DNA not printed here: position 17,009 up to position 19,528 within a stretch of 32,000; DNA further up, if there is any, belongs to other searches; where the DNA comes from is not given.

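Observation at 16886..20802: FkbH-like loader, dedicated ACP and dehydratase::ketoreductase fusion, divergent from acpXL: a candidate C3-hydroxyacyl starter or tailoring module for lipid A VLCFA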

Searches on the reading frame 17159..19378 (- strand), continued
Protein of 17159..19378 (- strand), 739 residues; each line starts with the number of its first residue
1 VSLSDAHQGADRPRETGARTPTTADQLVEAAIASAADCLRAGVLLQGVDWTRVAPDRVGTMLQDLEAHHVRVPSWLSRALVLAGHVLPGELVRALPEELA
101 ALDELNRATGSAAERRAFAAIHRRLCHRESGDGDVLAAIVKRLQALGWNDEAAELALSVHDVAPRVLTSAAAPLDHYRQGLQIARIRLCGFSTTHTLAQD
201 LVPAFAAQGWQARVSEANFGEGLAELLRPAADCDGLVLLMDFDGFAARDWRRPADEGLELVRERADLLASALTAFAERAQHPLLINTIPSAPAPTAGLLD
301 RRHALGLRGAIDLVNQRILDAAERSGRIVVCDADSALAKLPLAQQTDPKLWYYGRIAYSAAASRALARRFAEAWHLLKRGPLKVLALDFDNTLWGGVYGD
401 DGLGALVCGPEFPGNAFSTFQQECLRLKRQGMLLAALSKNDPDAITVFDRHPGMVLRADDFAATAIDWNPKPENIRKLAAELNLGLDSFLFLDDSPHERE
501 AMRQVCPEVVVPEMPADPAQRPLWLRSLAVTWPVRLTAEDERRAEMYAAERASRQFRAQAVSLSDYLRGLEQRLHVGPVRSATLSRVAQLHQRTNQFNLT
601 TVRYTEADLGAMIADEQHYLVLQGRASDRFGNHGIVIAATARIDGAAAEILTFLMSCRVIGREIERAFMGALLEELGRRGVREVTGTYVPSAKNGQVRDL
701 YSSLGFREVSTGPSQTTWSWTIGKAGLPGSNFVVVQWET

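Call 62: find_encoding_contigs(protein=P0097, flank=10000, max_places=1)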
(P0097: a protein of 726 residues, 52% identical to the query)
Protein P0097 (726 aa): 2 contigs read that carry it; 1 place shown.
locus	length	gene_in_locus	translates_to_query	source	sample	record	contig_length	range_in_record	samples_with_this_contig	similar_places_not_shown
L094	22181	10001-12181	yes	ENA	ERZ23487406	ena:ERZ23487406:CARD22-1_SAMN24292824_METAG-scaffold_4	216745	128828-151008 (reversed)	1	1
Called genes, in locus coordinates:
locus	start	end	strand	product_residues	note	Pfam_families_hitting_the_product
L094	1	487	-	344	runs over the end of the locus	PF01370:Epimerase, PF04321:RmlD_sub_bind (weak), PF16363:GDP_Man_Dehyd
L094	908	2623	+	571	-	PF00005:ABC_tran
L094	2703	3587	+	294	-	PF01061:ABC2_membrane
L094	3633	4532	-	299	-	-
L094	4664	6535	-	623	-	PF02585:PIG-L, PF00685:Sulfotransfer_1, PF13469:Sulfotransfer_3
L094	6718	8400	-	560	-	-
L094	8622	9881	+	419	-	PF01575:MaoC_dehydratas, PF13452:FAS1_DH_region, PF23441:SDR (weak), PF00106:adh_short, PF01370:Epimerase (faint), PF08659:KR, PF13561:adh_short_C2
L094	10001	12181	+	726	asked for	PF00702:Hydrolase (faint)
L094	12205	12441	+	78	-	PF00550:PP-binding (faint)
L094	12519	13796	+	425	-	PF13489:Methyltransf_23, PF08241:Methyltransf_11, PF08242:Methyltransf_12, PF13649:Methyltransf_25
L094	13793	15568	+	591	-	PF04464:Glyphos_transf (faint)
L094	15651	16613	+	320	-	PF01522:Polysacc_deac_1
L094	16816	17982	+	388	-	PF02350:Epimerase_2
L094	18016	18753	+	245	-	PF02348:CTP_transf_3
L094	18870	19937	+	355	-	PF03102:NeuB, PF08666:SAF (weak)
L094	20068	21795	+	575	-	-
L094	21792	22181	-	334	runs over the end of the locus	PF13489:Methyltransf_23, PF13847:Methyltransf_31 (weak), PF08241:Methyltransf_11, PF08242:Methyltransf_12, PF13649:Methyltransf_25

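Call 63: find_encoding_contigs(protein=P0086, flank=10000, max_places=1)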
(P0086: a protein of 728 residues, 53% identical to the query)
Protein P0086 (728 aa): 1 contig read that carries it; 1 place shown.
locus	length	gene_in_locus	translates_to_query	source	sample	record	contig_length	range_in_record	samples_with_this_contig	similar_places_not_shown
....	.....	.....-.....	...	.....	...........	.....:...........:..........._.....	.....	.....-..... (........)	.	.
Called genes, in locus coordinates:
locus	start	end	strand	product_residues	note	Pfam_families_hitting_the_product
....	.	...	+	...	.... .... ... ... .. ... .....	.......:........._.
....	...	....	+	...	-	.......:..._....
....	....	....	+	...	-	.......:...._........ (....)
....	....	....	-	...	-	-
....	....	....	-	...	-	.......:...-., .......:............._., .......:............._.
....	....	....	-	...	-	-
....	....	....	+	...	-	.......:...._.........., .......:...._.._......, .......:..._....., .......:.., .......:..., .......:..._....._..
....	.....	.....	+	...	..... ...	-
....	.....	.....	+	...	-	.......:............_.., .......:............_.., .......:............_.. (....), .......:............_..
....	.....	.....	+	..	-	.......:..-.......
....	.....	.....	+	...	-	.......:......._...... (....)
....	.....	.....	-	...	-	-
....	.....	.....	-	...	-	-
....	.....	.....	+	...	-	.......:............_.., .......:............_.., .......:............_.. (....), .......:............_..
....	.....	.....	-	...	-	-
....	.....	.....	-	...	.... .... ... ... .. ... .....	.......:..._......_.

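Call 65: predict_structure(alignment_id=A1)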
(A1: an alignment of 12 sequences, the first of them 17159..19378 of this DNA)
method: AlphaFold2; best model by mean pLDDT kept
length: 739 residues; sequences in the alignment: 12
mean_pLDDT: 81.4   pTM: 0.64
mean pLDDT of the five models: 81.4, 81.2, 80.4, 77.1, 73.3
residues with pLDDT >= 90: 189; 70-90: 444; 50-70: 78; < 50: 28
segments of 3 or more residues with pLDDT < 50: 4-20, 293-298
pLDDT, mean of each block of 10 residues (from residue 1): 41 39 75 89 86 89 90 91 90 87 92 88 81 89 92 90 84 86 90 83 91 82 83 89 72 76 89 86 86 50 64 86 80 82 71 65 89 79 83 72 69 71 83 82 77 83 80 85 77 87 85 82 78 56 68 80 84 91 78 72 80 89 91 87 95 75 89 94 93 79 92 89 87 86
secondary structure, 60 per line:
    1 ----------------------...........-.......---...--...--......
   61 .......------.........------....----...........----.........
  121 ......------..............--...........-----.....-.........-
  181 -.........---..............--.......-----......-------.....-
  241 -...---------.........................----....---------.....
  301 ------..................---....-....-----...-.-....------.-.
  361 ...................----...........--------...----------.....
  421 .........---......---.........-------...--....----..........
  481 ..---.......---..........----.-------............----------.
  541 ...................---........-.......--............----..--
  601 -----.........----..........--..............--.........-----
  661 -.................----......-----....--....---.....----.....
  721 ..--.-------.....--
elements in order (helices of 4 or more, strands of 3 or more residues): H23-33 H35-41 H55-67 H74-82 H89-92 H97-107 H112-126 H133-146 H149-159 H165-169 H171-179 E182-190 H194-207 E210-216 H222-227 E235-239 H254-278 E283-286 H296-300 H307-324 E328-331 H333-336 H348-351 H360-379 E384-388 H389-394 H416-429 E433-438 H442-450 E463-466 H471-482 E489-492 H496-505 H518-529 H540-559 H563-570 E572-578 H581-592 H606-614 E619-628 E631-644 E647-655 H662-678 E683-688 H694-697 H700-703 E707-711 E716-722 E733-737
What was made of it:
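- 17159..19378 (-): FkbH-family protein, 739 aa. Domains: clade-specific helical domain (aa 22-180), BF1531-like alpha/beta domain (181-380), HAD phosphatase (383-530), GNAT-fold transferase with Cys657 (572-739). AF2 model with pLDDT 81 (call 65).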

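Call 67: fold_search(model_id=the predicted structure, library=pdb)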
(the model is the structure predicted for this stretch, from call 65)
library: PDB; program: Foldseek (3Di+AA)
matches with E <= 10: 1438; with E <= 0.001: 109
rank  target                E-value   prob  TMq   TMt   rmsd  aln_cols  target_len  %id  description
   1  3slr                  8.2e-21  1.00  0.39  0.70   5.2       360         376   26  Crystal structure of N-terminal part of the protein BF1531 from Bacteroides fragilis containing phosphatase domain compl (released 2011-07-20)
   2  9isq_A                2.7e-06  1.00  0.18  0.15  27.6       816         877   10  Apo-state E.coli PatZ (released 2025-06-04)
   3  9it0_A                3.4e-06  1.00  0.17  0.15  26.4       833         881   10  Liganded-state E.coli PatZ (released 2025-06-04)
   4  3fix_A                2.4e-05  1.00  0.17  0.67   4.1       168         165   12  Crystal structure of a putative n-acetyltransferase (ta0374) from thermoplasma acidophilum (released 2009-01-13)
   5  5isv_B                2.8e-05  1.00  0.17  0.71   4.4       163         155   18  Crystal structure of the ribosomal-protein-S18-alanine N-acetyltransferase from Escherichia coli (released 2016-04-13)
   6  3dr8_B                3.4e-05  1.00  0.16  0.60   6.3       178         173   17  Structure of yncA, a putative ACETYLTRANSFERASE from Salmonella typhimurium with its cofactor Acetyl-CoA (released 2008-08-12)
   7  6m7g_H                4.7e-05  1.00  0.17  0.61   5.8       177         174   18  Crystal structure of ArsN, N-acetyltransferase with substrate phosphinothricin from Pseudomonas putida KT2440 (released 2019-04-24)
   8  2cnm_A                4.9e-05  1.00  0.16  0.71   4.6       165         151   18  RimI - Ribosomal S18 N-alpha-protein acetyltransferase in complex with a bisubstrate inhibitor (Cterm-Arg-Arg-Phe-Tyr- (released 2007-05-22)
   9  6m7g_B                5.4e-05  1.00  0.17  0.60   6.0       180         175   18  Crystal structure of ArsN, N-acetyltransferase with substrate phosphinothricin from Pseudomonas putida KT2440 (released 2019-04-24)
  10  5jtf_B                5.6e-05  1.00  0.16  0.59   6.7       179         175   16  Crystal structure of ArsN N-acetyltransferase from Pseudomonas putida KT2440 (released 2017-05-17)
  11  2jlm_D                7.1e-05  1.00  0.17  0.59   7.9       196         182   12  Structure of a Putative Acetyltransferase (ACIAD1637) from Acinetobacter baylyi ADP1 (released 2009-01-20)
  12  3f0a                  7.5e-05  1.00  0.17  0.73   3.0       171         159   13  Structure of a putative n-acetyltransferase (ta0374) in complex with acetyl-coa from thermoplasma acidophilum (released 2008-11-11)
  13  5isv_A                7.5e-05  1.00  0.17  0.73   4.2       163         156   18  Crystal structure of the ribosomal-protein-S18-alanine N-acetyltransferase from Escherichia coli (released 2016-04-13)
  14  4j3g_A                7.8e-05  1.00  0.16  0.63   4.8       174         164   18  Crystal structure of Ribosomal-protein-alanine N-acetyltransferase from Brucella melitensis (released 2013-03-13)
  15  3dr8_A                7.8e-05  1.00  0.16  0.61   6.3       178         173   15  Structure of yncA, a putative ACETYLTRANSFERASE from Salmonella typhimurium with its cofactor Acetyl-CoA (released 2008-08-12)
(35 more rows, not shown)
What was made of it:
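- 17159..19378 (-): Foldseek: 3slr at E 8e-21, and GNAT folds (call 67).
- On FkbH family (TIGR01686; glyceryl-ACP-forming phosphatase/transferase): GNAT fold (call 67).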

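Call 68: find_related_loci(query=window:17159-19378:-, collection=metagenome_contigs, flank=10000)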
Query window:17159-19378:- (739 aa) in metagenome_contigs; peptide patterns used: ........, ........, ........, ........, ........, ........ (x = any residue, [..] = any of these).
195 stretches matched a pattern; 50 encode a relative of the query (tblastn E <= 1e-3); 50 distinct loci.
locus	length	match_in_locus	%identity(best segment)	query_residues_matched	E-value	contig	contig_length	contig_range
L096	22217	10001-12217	99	1-739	0e+0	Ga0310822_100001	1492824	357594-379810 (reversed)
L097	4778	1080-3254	60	16-738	0e+0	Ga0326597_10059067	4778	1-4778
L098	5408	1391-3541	61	22-739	0e+0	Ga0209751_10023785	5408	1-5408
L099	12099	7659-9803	56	25-739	0e+0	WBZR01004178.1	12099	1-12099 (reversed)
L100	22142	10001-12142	57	25-738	0e+0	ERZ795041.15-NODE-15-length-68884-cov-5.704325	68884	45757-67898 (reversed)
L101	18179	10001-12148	57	25-739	0e+0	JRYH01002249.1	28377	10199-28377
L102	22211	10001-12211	54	5-739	0e+0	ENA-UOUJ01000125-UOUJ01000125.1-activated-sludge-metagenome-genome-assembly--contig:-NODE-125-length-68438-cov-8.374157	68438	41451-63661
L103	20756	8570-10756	55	13-738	0e+0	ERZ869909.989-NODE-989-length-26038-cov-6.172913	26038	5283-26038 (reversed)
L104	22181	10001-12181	54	17-739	0e+0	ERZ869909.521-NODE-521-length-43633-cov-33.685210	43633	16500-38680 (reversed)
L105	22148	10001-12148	57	25-739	0e+0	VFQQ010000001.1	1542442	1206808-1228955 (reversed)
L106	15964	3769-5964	53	12-738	0e+0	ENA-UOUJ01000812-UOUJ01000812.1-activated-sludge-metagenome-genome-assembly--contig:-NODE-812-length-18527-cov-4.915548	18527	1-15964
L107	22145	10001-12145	55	25-739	0e+0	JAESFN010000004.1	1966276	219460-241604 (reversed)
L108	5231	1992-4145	53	20-738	0e+0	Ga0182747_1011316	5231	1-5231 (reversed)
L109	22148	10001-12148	53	22-738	0e+0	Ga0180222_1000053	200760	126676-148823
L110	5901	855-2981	53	25-738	0e+0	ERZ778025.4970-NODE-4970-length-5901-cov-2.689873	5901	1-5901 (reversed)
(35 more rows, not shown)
